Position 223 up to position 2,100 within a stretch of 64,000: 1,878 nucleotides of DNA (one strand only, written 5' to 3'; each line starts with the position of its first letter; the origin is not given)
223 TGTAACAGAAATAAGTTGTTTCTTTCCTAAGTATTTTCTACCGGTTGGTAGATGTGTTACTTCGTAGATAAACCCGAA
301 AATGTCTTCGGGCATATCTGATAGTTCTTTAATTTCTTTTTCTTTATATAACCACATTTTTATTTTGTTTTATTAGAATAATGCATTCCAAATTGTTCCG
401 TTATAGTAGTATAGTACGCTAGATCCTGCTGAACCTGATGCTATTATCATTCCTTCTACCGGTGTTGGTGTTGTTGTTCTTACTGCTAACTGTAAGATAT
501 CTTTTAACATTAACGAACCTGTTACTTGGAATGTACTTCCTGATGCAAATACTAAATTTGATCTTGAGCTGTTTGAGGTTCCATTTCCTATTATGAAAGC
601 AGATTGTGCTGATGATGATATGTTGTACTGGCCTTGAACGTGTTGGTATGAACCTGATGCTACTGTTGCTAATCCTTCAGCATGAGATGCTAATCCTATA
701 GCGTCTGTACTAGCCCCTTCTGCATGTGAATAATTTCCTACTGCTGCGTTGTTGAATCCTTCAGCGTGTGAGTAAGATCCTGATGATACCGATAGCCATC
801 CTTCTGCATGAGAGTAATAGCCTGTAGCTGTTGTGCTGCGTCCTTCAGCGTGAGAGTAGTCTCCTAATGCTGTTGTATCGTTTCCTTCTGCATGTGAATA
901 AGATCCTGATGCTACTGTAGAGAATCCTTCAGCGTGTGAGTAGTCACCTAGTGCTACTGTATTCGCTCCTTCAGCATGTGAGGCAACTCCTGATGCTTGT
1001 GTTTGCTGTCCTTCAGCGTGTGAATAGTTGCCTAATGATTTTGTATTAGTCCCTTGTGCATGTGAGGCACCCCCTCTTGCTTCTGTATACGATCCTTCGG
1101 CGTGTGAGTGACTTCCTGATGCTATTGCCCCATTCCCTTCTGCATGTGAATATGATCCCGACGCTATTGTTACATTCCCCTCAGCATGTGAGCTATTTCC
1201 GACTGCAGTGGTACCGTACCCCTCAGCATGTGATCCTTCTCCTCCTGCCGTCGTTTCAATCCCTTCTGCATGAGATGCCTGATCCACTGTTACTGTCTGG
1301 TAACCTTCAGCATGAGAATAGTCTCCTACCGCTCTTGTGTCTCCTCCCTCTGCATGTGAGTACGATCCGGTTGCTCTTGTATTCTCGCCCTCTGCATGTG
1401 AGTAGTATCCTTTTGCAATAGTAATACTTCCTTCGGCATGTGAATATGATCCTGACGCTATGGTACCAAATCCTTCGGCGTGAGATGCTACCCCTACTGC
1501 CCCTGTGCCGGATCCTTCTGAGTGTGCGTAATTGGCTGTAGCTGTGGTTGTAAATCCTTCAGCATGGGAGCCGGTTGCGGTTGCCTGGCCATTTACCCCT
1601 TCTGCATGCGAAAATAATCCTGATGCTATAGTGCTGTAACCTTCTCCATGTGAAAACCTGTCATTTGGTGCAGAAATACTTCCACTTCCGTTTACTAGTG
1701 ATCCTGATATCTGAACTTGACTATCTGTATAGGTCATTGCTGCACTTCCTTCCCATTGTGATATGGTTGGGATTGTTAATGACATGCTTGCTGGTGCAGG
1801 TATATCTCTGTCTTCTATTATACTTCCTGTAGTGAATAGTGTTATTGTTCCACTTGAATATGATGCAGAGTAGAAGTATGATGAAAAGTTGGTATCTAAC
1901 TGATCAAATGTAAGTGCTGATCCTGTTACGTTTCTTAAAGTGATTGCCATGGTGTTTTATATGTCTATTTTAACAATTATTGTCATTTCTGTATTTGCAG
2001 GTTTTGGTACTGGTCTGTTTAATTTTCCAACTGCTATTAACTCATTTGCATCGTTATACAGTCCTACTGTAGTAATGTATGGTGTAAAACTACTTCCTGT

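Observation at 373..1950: Tail-fibre gene built from ~20 tandem 14-residue SHAEG repeats (42-bp DNA repeats): a YadA-head / hep_Hag-like beta-roll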

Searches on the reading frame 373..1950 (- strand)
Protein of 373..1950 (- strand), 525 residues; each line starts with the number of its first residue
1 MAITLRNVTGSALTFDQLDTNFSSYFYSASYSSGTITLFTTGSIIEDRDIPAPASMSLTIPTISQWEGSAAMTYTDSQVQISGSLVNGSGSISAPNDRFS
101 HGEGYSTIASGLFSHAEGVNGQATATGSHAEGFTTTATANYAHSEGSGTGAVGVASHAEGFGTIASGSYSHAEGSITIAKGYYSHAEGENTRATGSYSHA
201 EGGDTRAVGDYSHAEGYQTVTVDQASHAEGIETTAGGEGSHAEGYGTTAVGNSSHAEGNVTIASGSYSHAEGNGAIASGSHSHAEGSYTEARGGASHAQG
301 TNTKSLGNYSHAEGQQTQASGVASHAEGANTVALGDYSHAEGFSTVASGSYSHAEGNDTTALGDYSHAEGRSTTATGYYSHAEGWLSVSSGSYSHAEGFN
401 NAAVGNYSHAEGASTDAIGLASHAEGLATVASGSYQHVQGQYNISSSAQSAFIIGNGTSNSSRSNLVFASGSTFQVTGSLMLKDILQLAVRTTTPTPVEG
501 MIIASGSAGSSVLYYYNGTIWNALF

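Call 3: search_protein_families(library=pfam, proteins=[window:373-1950:-], max_evalue=0.1)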
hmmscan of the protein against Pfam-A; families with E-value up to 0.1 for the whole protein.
window:373-1950:- (525 aa): 1 family
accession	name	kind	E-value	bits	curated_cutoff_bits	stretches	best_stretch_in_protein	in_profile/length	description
PF05658.19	YadA_head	-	6.2e-09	36.4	25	2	340-366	1-27/27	YadA head domain repeat (2 copies)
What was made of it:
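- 373..1950 (-): Tail-fibre ORF, 525 aa (stop codon at 373-375). Pfam YadA_head 36.4 bits against a cut-off of 25 (call 3).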

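Call 4: search_protein_families(library=phrogs, proteins=[window:373-1950:-], max_evalue=0.01)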
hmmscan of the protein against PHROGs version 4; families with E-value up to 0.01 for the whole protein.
window:373-1950:- (525 aa): 5 families
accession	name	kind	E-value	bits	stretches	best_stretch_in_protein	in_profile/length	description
phrog_25468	-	unknown function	1.9e-71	242.5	5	226-303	92-169/528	-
phrog_14251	-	unknown function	6.5e-13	49.1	3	126-270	201-339/539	-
phrog_20057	-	unknown function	1.3e-05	23.4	1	241-478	395-635/2265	-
phrog_8780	-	tail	0.0015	17.8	0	222-361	139-278/755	minor tail protein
phrog_3279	-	tail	0.0022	18.6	0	249-446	120-308/396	tail fiber protein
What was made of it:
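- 373..1950 (-): PHROG 25468 at 1.9e-71 (call 4).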

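Call 10: search_dna_similar(query=window:373-1950:-, collection=phages, mode=protein, max_rows=40)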
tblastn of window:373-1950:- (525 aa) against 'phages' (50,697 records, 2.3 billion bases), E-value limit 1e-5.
Records with a match: 11; places in all: 22; records where one place covers at least 80% of the query: 4.
Best place of each record, by identity: <60% 11.
By first word of the organism name: Flavobacterium 4; Verrucomicrobia 2; Bacteriophage 2; Acinetobacter 2; uncultured 1.
By host as written in the record: - 5; Flavobacterium sp. LMO8 4; Puniceicoccales sp. IMCC8625 2.
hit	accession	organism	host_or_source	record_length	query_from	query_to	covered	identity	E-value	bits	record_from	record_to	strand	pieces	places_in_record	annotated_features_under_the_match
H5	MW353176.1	Flavobacterium phage vB_FspM_immuto_3-5A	Flavobacterium sp. LMO8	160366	58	525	86%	55.2%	4e-80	404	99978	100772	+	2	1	tail spike protein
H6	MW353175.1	Flavobacterium phage vB_FspM_immuto_2-6A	Flavobacterium sp. LMO8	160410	58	525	86%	55.2%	4e-80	404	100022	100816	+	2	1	tail spike protein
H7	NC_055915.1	Flavobacterium phage vB_FspM_immuto_2-6A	Flavobacterium sp. LMO8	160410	58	525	86%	55.2%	4e-80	404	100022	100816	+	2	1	tail spike protein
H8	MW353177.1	Flavobacterium phage vB_FspM_immuto_13-6C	Flavobacterium sp. LMO8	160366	58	525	86%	54.7%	4e-80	404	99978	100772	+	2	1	tail spike protein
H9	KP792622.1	Verrucomicrobia phage P8625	Puniceicoccales sp. IMCC8625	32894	131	441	58%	48.4%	5e-19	191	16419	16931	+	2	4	tail fiber protein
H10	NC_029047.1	Verrucomicrobia phage P8625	Puniceicoccales sp. IMCC8625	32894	131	441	58%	48.4%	5e-19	191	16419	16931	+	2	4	tail fiber protein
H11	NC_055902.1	uncultured phage cr131_1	Rhesus macaque feces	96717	151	462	50%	41.9%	1e-9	183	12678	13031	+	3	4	hypothetical protein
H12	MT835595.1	Bacteriophage sp.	human fecal samples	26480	108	371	50%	40.2%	8e-11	190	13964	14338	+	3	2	record has no annotation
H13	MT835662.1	Bacteriophage sp.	human fecal samples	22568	105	480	49%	38.1%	2e-13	143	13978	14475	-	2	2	record has no annotation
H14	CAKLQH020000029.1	Acinetobacter phage MD-2021a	not known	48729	241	363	23%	36.0%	1e-8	64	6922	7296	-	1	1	hemagglutinin/invasin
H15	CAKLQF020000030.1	Acinetobacter phage MD-2021a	not known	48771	241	363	23%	36.0%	1e-8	64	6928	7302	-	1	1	hemagglutinin/invasin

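Call 16: search_solved_structures(query=window:373-1950:-, max_evalue=1, show_alignments=2)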
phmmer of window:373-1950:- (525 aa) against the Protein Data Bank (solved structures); distinct sequences matched with E-value up to 1: 6.
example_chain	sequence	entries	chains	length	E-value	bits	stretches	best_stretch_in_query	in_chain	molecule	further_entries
7o23_A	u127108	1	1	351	3.5e-12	49.3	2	264-405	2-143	Autotransporter adhesin BpaC,Autotransporter adhesin BpaC,General control transcription fa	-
3s6l_A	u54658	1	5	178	2.3e-07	33.5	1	263-406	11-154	Hep_Hag family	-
9u93_C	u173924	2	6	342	0.00015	24.1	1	278-474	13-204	Fusobacterium nucleatum CbpF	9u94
1p9h_A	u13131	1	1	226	0.001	21.4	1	295-433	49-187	Invasin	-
9gh4_A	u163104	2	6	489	0.01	18.1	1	172-480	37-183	Cell surface protein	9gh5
5z56_v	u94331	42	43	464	0.31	13.2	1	318-434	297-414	Splicing factor 3A subunit 2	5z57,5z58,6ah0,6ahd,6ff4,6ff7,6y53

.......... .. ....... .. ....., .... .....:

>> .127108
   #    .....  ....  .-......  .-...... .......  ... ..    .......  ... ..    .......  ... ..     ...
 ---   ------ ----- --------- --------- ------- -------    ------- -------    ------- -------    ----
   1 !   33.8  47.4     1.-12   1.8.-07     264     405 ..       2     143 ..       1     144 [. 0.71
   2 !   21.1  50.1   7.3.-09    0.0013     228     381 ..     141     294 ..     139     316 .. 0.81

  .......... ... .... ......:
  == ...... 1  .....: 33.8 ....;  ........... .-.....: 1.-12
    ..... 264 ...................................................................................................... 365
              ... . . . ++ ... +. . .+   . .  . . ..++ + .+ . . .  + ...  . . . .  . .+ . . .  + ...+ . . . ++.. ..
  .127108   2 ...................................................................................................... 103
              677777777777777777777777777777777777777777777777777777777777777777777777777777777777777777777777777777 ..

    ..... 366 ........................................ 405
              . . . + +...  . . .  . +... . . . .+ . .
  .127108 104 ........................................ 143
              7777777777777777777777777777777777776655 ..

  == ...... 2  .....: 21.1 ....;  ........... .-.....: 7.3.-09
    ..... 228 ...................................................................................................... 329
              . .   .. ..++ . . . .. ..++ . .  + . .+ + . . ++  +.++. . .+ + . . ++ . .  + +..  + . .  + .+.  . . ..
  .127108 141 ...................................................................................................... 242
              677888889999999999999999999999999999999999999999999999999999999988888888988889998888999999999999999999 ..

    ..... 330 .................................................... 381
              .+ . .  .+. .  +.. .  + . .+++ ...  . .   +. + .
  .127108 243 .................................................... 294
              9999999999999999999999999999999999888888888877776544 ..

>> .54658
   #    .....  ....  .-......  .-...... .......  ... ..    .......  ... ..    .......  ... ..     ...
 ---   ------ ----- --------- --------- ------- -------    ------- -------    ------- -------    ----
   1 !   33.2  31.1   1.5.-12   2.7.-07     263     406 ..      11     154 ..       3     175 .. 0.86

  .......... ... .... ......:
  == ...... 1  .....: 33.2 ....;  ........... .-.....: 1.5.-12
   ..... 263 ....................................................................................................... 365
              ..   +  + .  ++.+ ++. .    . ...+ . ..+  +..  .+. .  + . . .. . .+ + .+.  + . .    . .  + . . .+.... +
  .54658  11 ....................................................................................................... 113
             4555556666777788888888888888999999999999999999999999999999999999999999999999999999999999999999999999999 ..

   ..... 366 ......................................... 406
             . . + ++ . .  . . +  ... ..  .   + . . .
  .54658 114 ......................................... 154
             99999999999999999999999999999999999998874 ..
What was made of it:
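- Sequence matches to solved heads: BpaC 3.5e-12, BoaA 2.3e-7, CbpF, YadA (call 16).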

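Call 17: find_homologous_proteins(query=window:373-1950:-, max_evalue=0.00001)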
Query window:373-1950:- (525 aa): 7977 proteins with E <= 0.00001 among 8000 candidates; the best 120 are listed.
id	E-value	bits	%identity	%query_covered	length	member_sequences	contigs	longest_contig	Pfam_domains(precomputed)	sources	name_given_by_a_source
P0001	2.6e-148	513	56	49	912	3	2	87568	PF05658.20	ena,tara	tara:strand:- start:2186 stop:4924 length:2739 start_codon:yes stop_codon:yes gene_type:complete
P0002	3.6e-148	513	50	64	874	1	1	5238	PF05658.20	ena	-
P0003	5.8e-140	486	46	76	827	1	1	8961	PF05658.20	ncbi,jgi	jgi:hypothetical protein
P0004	1.1e-139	485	58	58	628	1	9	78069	PF05658.20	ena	-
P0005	3.0e-138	480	63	46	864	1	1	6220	PF05658.20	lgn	-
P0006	3.6e-131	457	62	61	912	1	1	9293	PF05658.20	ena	-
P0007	2.2e-129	451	45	88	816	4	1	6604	PF05658.20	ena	-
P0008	3.5e-129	450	45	75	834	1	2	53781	-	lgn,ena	-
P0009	1.1e-128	448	40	87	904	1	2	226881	PF05658.20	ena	-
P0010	1.2e-126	442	49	59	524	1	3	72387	PF05658.20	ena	-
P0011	1.5e-125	438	54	57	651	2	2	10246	PF05658.20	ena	-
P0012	2.8e-124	434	51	93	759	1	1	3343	PF05658.20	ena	-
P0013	9.4e-124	432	46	71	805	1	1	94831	PF05658.20,PF11962.14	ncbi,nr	ncbi:hypothetical protein BTR23_16045 [Alkalihalophilus pseudofirmus]|nr:hypothetical protein BTR23_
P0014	1.2e-123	432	52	94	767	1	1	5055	PF05658.20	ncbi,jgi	jgi:hypothetical protein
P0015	1.4e-123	432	45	77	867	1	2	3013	PF05658.20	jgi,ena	jgi:hypothetical protein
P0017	1.0e-121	425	48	69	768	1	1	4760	PF05658.20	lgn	-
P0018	1.1e-121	425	57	62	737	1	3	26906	PF05658.20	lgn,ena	-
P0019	4.7e-121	423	47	75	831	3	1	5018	PF05658.20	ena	-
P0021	3.3e-120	421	50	74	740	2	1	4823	PF05658.20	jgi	-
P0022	6.7e-120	419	50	75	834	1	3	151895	PF05658.20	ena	-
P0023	1.9e-119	418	59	64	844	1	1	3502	PF05658.20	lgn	-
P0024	2.9e-119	417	49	83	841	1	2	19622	PF05658.20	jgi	jgi:hypothetical protein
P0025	2.7e-118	414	56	64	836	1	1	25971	PF05658.20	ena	-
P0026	4.2e-116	407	52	92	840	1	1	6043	PF05658.20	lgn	-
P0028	1.5e-113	399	43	92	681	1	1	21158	PF05658.20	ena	-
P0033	2.6e-112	394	50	63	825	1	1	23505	PF05658.20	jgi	jgi:hypothetical protein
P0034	3.2e-112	394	58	63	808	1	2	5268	PF05658.20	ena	-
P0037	2.2e-109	385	47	79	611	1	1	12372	PF05658.20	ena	-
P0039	2.9e-109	384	46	76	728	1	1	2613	PF05658.20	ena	-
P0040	3.2e-109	384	48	76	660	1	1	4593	PF05658.20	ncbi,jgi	-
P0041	5.7e-109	383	45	78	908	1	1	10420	PF05658.20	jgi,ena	jgi:hypothetical protein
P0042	8.0e-109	383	46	66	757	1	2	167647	PF05658.20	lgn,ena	-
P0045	2.4e-108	381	48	81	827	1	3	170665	PF05658.20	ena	-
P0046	3.1e-108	381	51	91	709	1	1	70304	PF05658.20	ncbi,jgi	jgi:hypothetical protein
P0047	8.6e-108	380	50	69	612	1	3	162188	PF05658.20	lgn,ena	-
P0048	1.5e-107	379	43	81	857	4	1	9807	PF05658.20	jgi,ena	-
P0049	1.6e-107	379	54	68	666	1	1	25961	PF05658.20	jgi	jgi:hypothetical protein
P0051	4.0e-107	377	43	80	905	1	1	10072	PF07532.18,PF05658.20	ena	-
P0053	3.9e-106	374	40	77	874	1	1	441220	PF05658.20,PF11962.14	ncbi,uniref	ncbi:peptidase G2 autoproteolytic cleavage domain-containing protein [Paenibacillus medicaginis]|uni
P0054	7.4e-106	373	48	77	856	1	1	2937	PF05658.20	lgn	-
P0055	9.1e-106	373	55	52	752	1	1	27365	PF05658.20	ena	-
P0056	1.8e-105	372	42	80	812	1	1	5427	PF05658.20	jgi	-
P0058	2.4e-105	371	51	77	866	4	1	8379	PF13884.12,PF05658.20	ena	-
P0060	1.1e-104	369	45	67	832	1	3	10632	PF05658.20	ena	-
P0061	4.1e-104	367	49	93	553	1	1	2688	PF05658.20,PF18573.8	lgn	-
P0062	1.2e-103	366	42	65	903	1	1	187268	PF13884.12,PF05658.20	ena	-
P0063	1.5e-103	366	49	75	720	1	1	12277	PF05658.20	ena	-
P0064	1.6e-103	365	54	54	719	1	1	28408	PF05658.20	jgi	jgi:hypothetical protein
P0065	2.5e-103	365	42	66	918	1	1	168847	PF13884.12,PF05658.20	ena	-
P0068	1.7e-102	362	42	74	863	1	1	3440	PF05658.20,PF11962.14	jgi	jgi:hypothetical protein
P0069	2.7e-102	361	41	77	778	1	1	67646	PF05658.20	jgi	jgi:hypothetical protein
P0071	3.5e-102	361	40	70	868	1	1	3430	PF05658.20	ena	-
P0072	5.0e-102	361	42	73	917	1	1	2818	PF05658.20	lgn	-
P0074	1.4e-101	359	42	64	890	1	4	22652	PF13884.12,PF05658.20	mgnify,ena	mgnify:CR=1 FL=1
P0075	1.4e-101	359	56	62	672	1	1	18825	PF05658.20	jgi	-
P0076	2.2e-101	358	43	67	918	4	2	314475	PF13884.12,PF05658.20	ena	-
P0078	3.7e-101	358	43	67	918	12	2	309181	PF13884.12,PF05658.20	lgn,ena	-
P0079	4.3e-101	357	45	70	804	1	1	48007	PF05658.20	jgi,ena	jgi:hypothetical protein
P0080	1.2e-100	356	51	59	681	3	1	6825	PF05658.20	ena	-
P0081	3.2e-100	355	42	78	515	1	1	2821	PF05658.20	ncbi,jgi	jgi:hypothetical protein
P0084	6.1e-100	354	49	69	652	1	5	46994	PF05658.20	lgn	-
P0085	1.1e-99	353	41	67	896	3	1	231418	PF13884.12,PF05658.20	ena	-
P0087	1.5e-99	352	52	70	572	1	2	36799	PF05658.20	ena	-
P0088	1.5e-99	352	59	60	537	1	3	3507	PF05658.20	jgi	-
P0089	2.2e-99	352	42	81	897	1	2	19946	PF05658.20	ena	-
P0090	2.9e-99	351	47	59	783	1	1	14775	PF05658.20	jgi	jgi:hypothetical protein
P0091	5.4e-99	351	46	68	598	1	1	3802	PF05658.20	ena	-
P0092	5.8e-99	350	48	63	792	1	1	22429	PF05658.20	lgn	-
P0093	5.9e-99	350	46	83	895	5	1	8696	PF13884.12,PF05658.20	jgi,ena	jgi:hypothetical protein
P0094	6.0e-99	350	66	41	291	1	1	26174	PF05658.20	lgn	-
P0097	1.0e-98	350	45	55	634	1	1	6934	PF05658.20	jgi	jgi:autotransporter adhesin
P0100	2.4e-98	348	43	71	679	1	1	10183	PF13884.12,PF05658.20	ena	-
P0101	3.8e-98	348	51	76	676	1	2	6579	PF05658.20,PF11962.14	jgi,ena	jgi:hypothetical protein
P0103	5.7e-98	347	63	56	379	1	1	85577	PF05658.20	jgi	jgi:hypothetical protein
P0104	7.9e-98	347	61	55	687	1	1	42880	PF05658.20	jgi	jgi:hypothetical protein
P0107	2.8e-97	345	39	73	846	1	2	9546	PF05658.20,PF11962.14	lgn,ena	-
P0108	3.0e-97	345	41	69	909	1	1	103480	PF13884.12,PF05658.20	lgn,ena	-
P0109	3.0e-97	345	43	65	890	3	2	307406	PF13884.12,PF05658.20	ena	-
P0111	8.7e-97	343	48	70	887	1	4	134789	PF05658.20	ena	-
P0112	1.3e-96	343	56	48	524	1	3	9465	PF05658.20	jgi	jgi:hypothetical protein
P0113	1.5e-96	342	57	52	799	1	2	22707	PF05658.20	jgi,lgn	jgi:hypothetical protein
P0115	2.0e-96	342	53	66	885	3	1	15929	PF13884.12,PF05658.20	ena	-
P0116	2.1e-96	342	43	92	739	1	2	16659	PF24243.2,PF05658.20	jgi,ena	-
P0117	2.5e-96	342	56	48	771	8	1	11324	PF05658.20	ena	-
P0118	2.9e-96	342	56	39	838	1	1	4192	PF05658.20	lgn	-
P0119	3.4e-96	341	40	67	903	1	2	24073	PF13884.12,PF05658.20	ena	-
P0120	3.9e-96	341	48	76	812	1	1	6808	PF05658.20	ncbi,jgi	jgi:hypothetical protein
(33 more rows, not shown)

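Call 27: find_encoding_contigs(protein=window:373-1950:-, flank=6000, max_places=6)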
Protein window:373-1950:- (525 aa): no gene with exactly this product is on record in the collection.
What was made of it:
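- Tried and rejected: It is not on record (call 27).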

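Call 28: find_encoding_contigs(protein=P0103, flank=8000, max_places=4)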
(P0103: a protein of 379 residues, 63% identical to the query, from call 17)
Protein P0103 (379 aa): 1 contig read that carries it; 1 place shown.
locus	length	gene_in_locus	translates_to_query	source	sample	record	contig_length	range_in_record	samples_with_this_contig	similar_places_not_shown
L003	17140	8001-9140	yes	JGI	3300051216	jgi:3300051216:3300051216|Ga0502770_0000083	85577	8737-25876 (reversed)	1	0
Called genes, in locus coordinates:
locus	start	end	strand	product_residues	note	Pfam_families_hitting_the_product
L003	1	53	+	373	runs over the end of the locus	-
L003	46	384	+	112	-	-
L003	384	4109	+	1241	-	-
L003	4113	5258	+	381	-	-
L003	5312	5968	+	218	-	-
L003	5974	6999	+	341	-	-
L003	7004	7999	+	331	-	-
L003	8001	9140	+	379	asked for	PF05658:YadA_head (faint)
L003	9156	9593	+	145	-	PF19835:SegE_GIY-YIG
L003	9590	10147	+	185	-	-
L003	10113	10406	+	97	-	-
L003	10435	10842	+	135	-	-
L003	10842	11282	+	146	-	-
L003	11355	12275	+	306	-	PF08275:DNAG_N (faint)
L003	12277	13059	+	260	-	-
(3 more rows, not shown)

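Call 36: predict_structure(alignment_id=A2)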
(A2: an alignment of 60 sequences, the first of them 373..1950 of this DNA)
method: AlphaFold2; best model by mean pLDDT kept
length: 525 residues; sequences in the alignment: 60
mean_pLDDT: 85.6   pTM: 0.71
mean pLDDT of the five models: 85.6, 85.4, 85.3, 85.1, 84.4
residues with pLDDT >= 90: 346; 70-90: 59; 50-70: 69; < 50: 51
segments of 3 or more residues with pLDDT < 50: 1-13, 15-24, 62-64, 66-69, 91-98, 292-299
pLDDT, mean of each block of 10 residues (from residue 1): 38 45 56 68 52 62 50 53 64 47 72 88 95 96 98 98 98 98 98 98 98 98 98 98 98 97 98 96 83 47 93 97 98 98 98 99 99 99 99 99 99 99 99 98 97 98 97 87 71 83 77 88 85
secondary structure, 60 per line:
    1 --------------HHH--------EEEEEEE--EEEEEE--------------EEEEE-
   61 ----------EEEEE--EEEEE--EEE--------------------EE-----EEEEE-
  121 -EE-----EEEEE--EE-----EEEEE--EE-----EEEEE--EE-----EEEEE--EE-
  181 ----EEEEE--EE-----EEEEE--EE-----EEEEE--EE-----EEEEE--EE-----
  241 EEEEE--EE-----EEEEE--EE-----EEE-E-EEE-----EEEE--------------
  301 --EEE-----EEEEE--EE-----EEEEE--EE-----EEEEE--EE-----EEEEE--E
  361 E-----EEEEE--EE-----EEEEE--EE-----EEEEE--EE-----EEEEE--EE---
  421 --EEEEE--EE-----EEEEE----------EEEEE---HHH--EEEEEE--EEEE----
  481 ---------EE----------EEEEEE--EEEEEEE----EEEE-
elements in order: E26-32 E35-40 E55-59 E71-75 E78-82 E85-87 E115-119 E129-133 E143-147 E157-161 E171-175 E185-189 E199-203 E213-217 E227-231 E241-245 E255-259 E269-271 E275-277 E283-286 E303-305 E311-315 E325-329 E339-343 E353-357 E367-371 E381-385 E395-399 E409-413 E423-427 E437-441 E452-456 E465-470 E473-476 E502-507 E510-516 E521-524
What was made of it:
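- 1657..1950 (-): N-terminal region, residues 1-98. The first 30 residues (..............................) are a conserved presumed baseplate-attachment motif. AlphaFold confidence is low, with pLDDT block means of 38-68 (call 36).
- On Trimeric autotransporter adhesin (type Vc secretion): The model has no helix of four or more residues (call 36).
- AlphaFold mean pLDDT is 85.6, with block means mostly 95-99 in the array (call 36). The N-terminal 98 residues are modelled with low confidence (call 36). The model has no helix of four or more residues, so no coiled-coil stalk (call 36).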
